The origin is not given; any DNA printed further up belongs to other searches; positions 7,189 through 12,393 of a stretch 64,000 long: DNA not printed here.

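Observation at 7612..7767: Recurrent D-x-R-T-x-F motif in the cytoplasmic tails of TssL, the kinase (two copies) and the TagR-like protein: candidate phospho-Thr/FHA docking sites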

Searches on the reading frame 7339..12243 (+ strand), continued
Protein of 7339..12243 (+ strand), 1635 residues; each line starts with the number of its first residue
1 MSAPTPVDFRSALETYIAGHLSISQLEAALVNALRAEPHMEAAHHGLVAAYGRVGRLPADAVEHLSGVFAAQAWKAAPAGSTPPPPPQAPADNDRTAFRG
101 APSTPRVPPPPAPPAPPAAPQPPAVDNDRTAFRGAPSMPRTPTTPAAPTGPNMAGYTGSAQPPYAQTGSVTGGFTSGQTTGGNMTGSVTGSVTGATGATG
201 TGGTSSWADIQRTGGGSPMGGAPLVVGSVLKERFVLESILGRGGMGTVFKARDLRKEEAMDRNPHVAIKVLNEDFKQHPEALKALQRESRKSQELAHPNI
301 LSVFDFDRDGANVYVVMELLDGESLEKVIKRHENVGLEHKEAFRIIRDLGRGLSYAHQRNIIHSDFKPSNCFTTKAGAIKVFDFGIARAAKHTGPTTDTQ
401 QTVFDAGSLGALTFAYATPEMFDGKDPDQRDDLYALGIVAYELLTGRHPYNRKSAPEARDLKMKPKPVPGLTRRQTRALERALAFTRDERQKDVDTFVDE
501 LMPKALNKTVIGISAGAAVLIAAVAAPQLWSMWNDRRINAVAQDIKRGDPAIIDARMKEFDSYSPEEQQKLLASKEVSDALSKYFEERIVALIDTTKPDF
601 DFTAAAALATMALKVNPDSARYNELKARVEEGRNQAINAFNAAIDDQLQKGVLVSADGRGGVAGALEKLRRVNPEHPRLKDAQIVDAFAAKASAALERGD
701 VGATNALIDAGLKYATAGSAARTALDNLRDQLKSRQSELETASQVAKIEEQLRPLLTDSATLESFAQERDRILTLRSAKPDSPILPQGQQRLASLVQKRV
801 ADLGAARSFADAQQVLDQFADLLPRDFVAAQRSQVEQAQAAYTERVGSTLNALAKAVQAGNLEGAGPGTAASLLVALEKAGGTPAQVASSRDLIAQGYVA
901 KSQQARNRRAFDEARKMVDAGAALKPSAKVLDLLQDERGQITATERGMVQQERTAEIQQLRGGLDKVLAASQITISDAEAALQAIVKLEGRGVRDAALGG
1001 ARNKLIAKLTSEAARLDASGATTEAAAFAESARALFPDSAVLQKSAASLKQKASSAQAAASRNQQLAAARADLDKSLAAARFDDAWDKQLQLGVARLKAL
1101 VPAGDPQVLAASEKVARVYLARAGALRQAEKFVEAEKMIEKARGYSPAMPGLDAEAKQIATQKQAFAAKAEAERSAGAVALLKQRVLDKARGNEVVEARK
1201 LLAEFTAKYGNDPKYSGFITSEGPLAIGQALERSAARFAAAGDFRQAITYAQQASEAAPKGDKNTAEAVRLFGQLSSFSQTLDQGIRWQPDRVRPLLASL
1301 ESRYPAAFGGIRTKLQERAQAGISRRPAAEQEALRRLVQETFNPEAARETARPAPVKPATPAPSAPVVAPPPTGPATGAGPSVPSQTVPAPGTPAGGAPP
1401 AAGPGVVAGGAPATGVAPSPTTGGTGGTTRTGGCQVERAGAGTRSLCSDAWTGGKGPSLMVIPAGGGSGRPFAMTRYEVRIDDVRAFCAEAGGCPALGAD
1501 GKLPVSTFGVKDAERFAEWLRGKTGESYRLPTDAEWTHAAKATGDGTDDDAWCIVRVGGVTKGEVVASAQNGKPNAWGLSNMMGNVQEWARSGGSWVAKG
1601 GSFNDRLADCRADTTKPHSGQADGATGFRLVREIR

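Call 48: search_solved_structures(query=L014:136-1614:+, max_evalue=1, show_alignments=3)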
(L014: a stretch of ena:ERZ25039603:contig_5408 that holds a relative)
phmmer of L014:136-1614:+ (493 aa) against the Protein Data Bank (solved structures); distinct sequences matched with E-value up to 1: 14.
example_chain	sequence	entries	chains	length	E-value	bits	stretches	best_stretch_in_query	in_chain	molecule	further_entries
2fez_A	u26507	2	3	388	0.00021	23.6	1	9-88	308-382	Probable regulatory protein embR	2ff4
6cah_A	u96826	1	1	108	0.00028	23.2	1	10-83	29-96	ABC transporter ATP-binding/permease protein Rv1747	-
1g6g_A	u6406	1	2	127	0.0063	18.7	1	11-78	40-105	PROTEIN KINASE RAD53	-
1j4o_A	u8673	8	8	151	0.0096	18.1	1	11-78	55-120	PROTEIN KINASE SPK1 | Serine/threonine-protein kinase RAD53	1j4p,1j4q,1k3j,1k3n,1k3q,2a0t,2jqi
1g3g_A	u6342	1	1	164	0.012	17.9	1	11-78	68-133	PROTEIN KINASE SPK1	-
5t2s_A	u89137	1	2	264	0.027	16.6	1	11-78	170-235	DDK kinase regulatory subunit DBF4,Serine/threonine-protein kinase RAD53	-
5t2f_A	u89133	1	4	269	0.03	16.5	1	11-78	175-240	DDK kinase regulatory subunit DBF4,Serine/threonine-protein kinase RAD53 chimeric protein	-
1lgq_A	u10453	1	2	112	0.041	16.1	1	10-76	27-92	cell cycle checkpoint protein CHFR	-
1lgp_A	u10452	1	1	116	0.045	15.9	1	10-76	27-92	cell cycle checkpoint protein CHFR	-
5xzv_A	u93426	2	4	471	0.063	15.4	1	11-78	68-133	Serine/threonine-protein kinase RAD53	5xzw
1uht_A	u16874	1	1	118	0.075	15.2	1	11-84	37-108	expressed protein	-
5w7w_T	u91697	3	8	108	0.25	13.4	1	20-59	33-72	Aprataxin and PNK-like factor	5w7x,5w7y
5e50_A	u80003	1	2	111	0.28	13.3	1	20-59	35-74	Aprataxin and PNK-like factor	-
6c4u_B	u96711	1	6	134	0.85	11.7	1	18-77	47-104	Forkhead-associated 1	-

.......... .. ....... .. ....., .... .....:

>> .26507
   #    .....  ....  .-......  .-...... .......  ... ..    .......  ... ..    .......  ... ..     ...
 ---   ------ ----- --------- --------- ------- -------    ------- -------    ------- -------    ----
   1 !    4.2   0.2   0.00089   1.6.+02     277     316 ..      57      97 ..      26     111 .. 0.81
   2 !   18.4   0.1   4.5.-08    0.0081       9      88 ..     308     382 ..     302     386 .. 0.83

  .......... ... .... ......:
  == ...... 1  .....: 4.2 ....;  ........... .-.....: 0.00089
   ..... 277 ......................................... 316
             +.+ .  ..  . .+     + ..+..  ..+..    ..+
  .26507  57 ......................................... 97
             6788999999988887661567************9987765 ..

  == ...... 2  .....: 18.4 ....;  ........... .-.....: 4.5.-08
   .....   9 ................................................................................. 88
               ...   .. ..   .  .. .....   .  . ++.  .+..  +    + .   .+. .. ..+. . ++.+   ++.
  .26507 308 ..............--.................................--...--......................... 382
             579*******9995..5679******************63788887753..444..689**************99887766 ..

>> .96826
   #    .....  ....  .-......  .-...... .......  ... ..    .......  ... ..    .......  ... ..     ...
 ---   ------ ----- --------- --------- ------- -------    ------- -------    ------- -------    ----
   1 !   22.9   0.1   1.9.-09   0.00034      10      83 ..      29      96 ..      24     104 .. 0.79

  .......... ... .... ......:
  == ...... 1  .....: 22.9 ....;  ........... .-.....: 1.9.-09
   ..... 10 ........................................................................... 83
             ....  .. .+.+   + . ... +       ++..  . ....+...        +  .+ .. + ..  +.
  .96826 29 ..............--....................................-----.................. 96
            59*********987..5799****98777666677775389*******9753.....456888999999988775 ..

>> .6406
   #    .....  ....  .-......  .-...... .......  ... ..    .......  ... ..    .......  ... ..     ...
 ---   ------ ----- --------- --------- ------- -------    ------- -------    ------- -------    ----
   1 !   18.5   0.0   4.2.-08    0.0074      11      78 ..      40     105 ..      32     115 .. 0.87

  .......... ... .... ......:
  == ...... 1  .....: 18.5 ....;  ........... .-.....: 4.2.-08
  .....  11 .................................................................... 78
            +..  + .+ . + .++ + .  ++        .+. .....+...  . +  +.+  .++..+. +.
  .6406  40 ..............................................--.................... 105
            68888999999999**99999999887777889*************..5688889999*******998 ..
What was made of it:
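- Tried and rejected: No solved structure covers the T6SS_FHA_C domain (call 48).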

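Call 86: search_dna_similar(query=L014:1036-1614:+, collection=plasmids, mode=protein, max_rows=40, rows=spread)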
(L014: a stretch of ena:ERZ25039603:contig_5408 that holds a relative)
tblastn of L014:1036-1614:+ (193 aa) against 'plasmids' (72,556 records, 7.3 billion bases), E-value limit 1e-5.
Records with a match: 132; places in all: 137; records where one place covers at least 80% of the query: 128.
Best place of each record, by identity: <60% 132.
By first word of the organism name: Rhizobium 29; Leisingera 18; Paracoccus 8; Caballeronia 5; Azospirillum 5; Escherichia 5; Mesorhizobium 5; Burkholderia 4; Pseudoalteromonas 4; Sinorhizobium 4; and 28 more.
By predicted mobility (MOB-suite, as given by PLSDB): non-mobilizable 97; conjugative 25; mobilizable 10.
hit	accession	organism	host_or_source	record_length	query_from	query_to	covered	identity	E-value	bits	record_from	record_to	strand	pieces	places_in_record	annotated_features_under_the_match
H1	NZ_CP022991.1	Paraburkholderia aromaticivorans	-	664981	25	190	86%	40.6%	2e-31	126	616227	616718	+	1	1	tagH: type VI secretion system-associated FHA domain protein TagH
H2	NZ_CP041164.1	Leisingera aquaemixtae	cell culture,Biocathode MCL, marine ...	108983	25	186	84%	38.4%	2e-27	115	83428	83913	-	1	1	tagH: type VI secretion system-associated FHA domain protein TagH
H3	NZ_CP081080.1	Leisingera caerulea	-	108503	25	186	84%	38.4%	2e-27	115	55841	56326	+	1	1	tagH: type VI secretion system-associated FHA domain protein TagH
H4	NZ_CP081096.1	Leisingera caerulea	-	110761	25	186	84%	38.4%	2e-27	114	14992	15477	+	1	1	tagH: type VI secretion system-associated FHA domain protein TagH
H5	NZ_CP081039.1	Leisingera sp. M527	-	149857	25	193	88%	36.8%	5e-26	110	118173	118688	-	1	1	tagH: type VI secretion system-associated FHA domain protein TagH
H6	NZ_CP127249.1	Parasedimentitalea psychrophila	single cell, bacteria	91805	25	186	84%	37.8%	2e-27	115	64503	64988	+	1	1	tagH: type VI secretion system-associated FHA domain protein TagH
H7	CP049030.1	Rhodobacteraceae bacterium SC52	Apostichopus japonicus,pure ...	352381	25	186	84%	37.0%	4e-28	117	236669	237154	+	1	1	tagH: type VI secretion system-associated FHA domain protein TagH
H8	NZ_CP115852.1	Pseudoroseomonas cervicalis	-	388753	24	184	83%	36.6%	6e-12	71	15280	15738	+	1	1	tagH: type VI secretion system-associated FHA domain protein TagH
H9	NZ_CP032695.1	Rhizobium jaguaris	Calliandra grandiflora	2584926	26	185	83%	34.8%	8e-20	93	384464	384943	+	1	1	none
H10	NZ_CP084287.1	Caballeronia zhejiangensis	Anasa tristis,Cell culture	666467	26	182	81%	35.0%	7e-23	102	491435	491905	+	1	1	tagH: type VI secretion system-associated FHA domain protein TagH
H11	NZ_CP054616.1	Azospirillum oryzae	cell culture,soil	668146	24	185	84%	33.3%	1e-18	90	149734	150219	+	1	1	tagH: type VI secretion system-associated FHA domain protein TagH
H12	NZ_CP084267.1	Caballeronia sp. Lep1P3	Leptoglossus zonatus,Cell culture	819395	26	182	81%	33.7%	1e-22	100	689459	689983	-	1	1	tagH: type VI secretion system-associated FHA domain protein TagH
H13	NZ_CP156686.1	Burkholderia stagnalis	Bacterial cells,soils collected in ...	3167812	26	184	82%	32.5%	5e-19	91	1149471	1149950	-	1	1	none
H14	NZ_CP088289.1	Bradyrhizobium septentrionale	Glycine max cv. AC Glengarry,Cell ...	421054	25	182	82%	31.6%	5e-15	79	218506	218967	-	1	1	tagH: type VI secretion system-associated FHA domain protein TagH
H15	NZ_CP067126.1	Paracoccus alcaliphilus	whole organism,soil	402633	25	181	81%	31.7%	8e-14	76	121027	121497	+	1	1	tagH: type VI secretion system-associated FHA domain protein TagH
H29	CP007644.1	Rhizobium etli bv. phaseoli str. IE4803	Phaseolus vulgaris,whole organism,nodule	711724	23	182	83%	27.9%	3e-13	74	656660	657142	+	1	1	type VI protein secretion system FHA domain-containing protein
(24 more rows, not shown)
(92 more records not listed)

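Call 87: get_annotated_region(hit=H29, flank=14000)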
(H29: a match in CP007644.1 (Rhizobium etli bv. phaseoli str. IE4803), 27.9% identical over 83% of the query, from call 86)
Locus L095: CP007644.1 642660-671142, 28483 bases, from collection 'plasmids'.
description: Rhizobium etli bv. phaseoli str. IE4803 plasmid pRetIE4803c, complete sequence
organism: Rhizobium etli bv. phaseoli str. IE4803 (NCBI taxid 1432049)
taxonomy: Bacteria; Pseudomonadota; Alphaproteobacteria; Hyphomicrobiales; Rhizobiaceae; Rhizobium; Rhizobium etli; Rhizobium etli bv. phaseoli str. IE4803
host: -; source: Phaseolus vulgaris,whole organism,nodule; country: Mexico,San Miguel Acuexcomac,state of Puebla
typing (MOB-suite, as given by PLSDB): non-mobilizable; replicon rep_cluster_473
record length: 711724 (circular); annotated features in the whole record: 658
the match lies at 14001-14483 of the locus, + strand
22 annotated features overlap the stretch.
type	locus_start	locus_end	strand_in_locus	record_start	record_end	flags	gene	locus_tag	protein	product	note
CDS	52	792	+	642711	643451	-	-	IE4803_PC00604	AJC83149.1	OmpA/MotB family outer membrane protein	-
CDS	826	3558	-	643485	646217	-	clpV1-2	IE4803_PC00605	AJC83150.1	type VI secretion system ATPase protein ClpV1 2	-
CDS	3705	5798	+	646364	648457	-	-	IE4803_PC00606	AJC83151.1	protein kinase-like domain-containing protein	-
CDS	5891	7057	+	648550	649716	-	-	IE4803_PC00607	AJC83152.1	type VI secretion system-associated ImpA family protein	-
CDS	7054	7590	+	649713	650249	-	-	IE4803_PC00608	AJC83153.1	type VI secretion system-associated protein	-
CDS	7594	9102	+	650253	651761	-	-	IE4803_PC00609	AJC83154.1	type VI secretion system-associated protein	-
CDS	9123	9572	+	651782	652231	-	-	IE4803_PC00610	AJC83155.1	type VI secretion system effector Hcp1 family protein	-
CDS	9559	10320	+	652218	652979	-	-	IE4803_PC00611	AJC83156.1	type VI secretion system lysozyme-related protein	-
CDS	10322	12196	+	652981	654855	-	-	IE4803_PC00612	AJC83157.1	type VI secretion system-associated protein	-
CDS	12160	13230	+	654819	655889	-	-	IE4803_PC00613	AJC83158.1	type VI secretion system-associated protein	-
CDS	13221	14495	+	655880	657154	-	-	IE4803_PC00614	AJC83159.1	type VI protein secretion system FHA domain-containing protein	-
CDS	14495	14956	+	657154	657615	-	-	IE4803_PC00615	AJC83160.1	type VI protein secretion system lipoprotein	-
CDS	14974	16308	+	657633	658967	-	-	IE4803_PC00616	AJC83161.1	type VI secretion system-associated protein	-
CDS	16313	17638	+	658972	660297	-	-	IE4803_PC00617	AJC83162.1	type VI secretion system DotU/OmpA/MotB outer membrane protein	-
CDS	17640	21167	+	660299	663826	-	-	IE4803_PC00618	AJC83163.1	type VI secretion system IcmF family protein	-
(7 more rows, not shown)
